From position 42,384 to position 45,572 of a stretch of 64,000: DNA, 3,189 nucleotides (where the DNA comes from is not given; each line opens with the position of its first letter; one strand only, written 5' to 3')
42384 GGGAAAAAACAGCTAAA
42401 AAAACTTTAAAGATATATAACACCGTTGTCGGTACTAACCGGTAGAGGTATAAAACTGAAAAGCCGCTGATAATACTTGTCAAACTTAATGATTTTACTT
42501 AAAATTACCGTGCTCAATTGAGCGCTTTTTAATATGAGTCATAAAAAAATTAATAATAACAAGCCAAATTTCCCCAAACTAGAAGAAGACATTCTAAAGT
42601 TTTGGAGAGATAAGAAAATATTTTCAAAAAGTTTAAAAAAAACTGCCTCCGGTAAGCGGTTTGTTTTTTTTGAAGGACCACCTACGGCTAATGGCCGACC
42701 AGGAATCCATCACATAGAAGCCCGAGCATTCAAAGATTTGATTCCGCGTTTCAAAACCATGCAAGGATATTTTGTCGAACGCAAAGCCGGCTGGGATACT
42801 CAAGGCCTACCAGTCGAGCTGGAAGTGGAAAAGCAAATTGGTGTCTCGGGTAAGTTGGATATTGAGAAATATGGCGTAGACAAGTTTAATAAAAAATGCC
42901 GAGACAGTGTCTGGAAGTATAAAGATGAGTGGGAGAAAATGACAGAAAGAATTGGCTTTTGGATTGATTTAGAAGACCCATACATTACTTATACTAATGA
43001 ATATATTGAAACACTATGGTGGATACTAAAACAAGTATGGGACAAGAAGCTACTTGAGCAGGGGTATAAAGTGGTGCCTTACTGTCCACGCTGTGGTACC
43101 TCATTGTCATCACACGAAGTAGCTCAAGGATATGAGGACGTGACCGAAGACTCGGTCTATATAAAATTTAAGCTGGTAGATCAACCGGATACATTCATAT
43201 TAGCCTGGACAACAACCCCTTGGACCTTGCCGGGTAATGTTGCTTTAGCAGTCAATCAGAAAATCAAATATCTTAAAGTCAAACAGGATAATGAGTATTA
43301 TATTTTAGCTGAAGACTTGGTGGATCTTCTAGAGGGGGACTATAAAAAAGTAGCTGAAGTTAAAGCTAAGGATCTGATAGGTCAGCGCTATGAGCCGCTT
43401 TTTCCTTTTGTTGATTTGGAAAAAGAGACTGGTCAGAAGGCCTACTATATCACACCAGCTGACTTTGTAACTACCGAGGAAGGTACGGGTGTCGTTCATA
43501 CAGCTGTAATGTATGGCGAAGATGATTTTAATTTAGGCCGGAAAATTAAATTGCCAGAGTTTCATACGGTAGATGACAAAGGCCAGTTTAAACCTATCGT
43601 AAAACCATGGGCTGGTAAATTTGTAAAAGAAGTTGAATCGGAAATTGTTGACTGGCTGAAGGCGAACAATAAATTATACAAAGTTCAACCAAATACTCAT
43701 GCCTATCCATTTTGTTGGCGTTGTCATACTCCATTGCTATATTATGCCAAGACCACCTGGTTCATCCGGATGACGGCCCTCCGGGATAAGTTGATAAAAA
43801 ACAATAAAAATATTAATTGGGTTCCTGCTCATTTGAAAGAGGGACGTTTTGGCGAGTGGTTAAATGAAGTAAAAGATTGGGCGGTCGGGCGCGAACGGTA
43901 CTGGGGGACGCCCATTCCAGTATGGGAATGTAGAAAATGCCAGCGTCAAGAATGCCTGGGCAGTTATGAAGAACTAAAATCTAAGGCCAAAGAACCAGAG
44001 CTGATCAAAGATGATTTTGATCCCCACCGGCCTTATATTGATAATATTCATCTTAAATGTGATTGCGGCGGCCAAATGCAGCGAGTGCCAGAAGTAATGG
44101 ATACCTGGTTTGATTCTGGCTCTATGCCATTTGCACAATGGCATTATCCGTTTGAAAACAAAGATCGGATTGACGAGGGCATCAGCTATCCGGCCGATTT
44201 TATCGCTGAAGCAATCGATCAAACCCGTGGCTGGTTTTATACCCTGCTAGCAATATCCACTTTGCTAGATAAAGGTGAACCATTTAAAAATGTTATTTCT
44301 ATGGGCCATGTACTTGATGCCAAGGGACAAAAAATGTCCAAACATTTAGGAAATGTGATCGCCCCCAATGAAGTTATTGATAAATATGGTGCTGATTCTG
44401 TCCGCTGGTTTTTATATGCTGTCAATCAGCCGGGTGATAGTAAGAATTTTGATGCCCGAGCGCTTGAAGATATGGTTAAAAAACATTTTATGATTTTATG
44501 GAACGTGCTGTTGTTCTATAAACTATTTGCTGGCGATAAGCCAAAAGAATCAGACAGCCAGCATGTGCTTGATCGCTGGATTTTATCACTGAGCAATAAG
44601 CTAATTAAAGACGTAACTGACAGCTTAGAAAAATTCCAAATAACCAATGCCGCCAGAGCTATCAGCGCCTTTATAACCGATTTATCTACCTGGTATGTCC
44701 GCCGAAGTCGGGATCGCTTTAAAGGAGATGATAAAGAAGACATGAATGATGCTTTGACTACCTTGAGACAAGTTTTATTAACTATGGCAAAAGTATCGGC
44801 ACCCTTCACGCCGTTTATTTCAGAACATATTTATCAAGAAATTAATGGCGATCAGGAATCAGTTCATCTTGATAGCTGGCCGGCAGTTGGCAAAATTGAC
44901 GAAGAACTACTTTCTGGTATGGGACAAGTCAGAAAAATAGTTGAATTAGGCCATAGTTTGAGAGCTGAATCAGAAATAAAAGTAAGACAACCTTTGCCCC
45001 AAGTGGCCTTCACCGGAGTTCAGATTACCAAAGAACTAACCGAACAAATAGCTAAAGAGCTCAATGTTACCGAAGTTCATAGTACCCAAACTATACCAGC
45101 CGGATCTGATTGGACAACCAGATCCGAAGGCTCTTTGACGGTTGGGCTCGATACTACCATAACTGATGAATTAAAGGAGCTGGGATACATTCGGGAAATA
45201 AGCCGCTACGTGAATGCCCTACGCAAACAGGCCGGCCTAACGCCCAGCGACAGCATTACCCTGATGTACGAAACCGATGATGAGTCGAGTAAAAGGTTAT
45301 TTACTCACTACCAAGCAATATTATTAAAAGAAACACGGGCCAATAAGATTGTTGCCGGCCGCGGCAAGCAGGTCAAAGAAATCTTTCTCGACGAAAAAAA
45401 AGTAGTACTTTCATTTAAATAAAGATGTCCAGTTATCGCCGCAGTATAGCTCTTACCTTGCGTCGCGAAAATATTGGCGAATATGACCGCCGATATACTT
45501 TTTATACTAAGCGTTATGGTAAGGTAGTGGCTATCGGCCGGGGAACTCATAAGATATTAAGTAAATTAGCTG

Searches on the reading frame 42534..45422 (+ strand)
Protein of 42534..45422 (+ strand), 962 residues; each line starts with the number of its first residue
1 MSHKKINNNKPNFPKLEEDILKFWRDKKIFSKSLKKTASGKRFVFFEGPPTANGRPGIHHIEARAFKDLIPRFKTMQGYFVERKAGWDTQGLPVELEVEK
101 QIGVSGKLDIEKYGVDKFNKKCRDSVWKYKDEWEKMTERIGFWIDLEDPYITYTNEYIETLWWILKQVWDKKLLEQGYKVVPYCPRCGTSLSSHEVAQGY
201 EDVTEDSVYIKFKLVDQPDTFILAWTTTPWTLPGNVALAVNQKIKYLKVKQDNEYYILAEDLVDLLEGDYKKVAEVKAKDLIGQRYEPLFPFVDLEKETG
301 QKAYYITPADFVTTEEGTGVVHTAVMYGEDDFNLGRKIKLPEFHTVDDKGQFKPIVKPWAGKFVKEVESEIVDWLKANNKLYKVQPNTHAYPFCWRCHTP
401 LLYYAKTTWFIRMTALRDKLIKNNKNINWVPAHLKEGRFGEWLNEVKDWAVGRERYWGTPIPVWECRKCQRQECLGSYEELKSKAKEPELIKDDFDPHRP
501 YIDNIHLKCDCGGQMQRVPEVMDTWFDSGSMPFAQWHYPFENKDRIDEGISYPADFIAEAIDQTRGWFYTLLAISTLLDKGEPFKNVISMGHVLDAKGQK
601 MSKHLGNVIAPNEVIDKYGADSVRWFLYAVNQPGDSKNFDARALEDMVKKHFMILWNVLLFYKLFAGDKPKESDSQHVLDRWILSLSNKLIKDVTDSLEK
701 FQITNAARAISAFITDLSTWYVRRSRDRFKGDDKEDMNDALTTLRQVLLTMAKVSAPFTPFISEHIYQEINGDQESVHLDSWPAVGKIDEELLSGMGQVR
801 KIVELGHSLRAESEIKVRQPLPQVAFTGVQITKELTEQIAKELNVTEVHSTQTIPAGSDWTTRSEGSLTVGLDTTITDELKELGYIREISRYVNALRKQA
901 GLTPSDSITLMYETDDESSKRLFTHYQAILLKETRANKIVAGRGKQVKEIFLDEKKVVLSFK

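Call 16: search_protein_families(library=pfam, proteins=[window:42534-45422:+], max_evalue=0.001)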
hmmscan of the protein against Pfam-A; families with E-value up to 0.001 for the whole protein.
window:42534-45422:+ (962 aa): 6 families
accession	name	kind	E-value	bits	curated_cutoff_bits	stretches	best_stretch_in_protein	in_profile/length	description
PF00133.28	tRNA-synt_1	-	4.4e-120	401.7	22.7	1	20-631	2-406/414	tRNA synthetases class I (I, L, M and V)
PF08264.19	Anticodon_1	-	8e-35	120.3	25.1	1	680-822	1-145/148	Anticodon-binding domain of tRNA ligase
PF19302.4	DUF5915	-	1.4e-19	70.8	27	1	859-959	91-190/195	Domain of unknown function (DUF5915)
PF09334.17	tRNA-synt_1g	-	6.1e-14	52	20.1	1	569-646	296-373/391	tRNA synthetases class I (M)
PF01406.26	tRNA-synt_1e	-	3.2e-05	23.9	27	1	585-631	239-284/301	tRNA synthetases class I (C) catalytic domain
PF01921.24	tRNA-synt_1f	-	4.2e-05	23.1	27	0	592-649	274-330/360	tRNA synthetases class I (K)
